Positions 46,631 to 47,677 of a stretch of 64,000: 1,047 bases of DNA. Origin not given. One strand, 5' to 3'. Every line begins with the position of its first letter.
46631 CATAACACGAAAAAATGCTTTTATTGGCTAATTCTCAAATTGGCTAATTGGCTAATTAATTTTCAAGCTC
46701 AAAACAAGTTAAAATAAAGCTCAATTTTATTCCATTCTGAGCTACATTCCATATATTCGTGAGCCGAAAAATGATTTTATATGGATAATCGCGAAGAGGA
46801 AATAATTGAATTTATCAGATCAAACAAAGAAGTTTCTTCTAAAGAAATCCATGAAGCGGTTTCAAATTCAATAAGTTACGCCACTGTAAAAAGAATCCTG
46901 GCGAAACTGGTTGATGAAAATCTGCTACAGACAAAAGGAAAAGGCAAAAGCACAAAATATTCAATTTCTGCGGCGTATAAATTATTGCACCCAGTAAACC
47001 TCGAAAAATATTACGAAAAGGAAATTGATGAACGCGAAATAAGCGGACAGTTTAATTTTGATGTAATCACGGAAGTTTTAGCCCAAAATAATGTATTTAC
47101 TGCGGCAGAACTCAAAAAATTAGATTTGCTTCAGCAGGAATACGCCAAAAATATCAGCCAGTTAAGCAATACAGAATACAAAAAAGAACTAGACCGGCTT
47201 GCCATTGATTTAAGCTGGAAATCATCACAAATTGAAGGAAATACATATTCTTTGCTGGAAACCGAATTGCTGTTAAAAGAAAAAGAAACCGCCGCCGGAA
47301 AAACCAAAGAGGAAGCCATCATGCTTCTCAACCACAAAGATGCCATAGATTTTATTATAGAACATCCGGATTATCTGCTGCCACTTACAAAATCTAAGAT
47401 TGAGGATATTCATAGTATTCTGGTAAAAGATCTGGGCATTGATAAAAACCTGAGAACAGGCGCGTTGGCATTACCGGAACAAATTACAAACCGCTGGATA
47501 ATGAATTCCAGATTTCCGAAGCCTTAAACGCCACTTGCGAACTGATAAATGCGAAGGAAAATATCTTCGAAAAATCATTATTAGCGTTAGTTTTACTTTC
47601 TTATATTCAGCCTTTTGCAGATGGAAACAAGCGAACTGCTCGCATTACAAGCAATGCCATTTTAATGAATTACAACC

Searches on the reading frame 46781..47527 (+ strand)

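Call 11: search_protein_families(library=pfam, proteins=[window:46781-47527:+])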
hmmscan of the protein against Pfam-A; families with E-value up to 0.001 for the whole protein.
window:46781-47527:+ (248 aa): 3 families
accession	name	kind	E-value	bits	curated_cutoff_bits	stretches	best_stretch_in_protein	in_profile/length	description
PF03965.22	Penicillinase_R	-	1.5e-09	38.7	22.6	1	4-63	4-65/115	Penicillinase repressor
PF07106.19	TBPIP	-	8e-06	26.1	22.8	1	12-61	11-60/62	TBPIP/Hop2 winged helix domain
PF08100.18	Dimerisation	-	0.0001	22.5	25.6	0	8-65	30-86/93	O-methyltransferase dimerisation domain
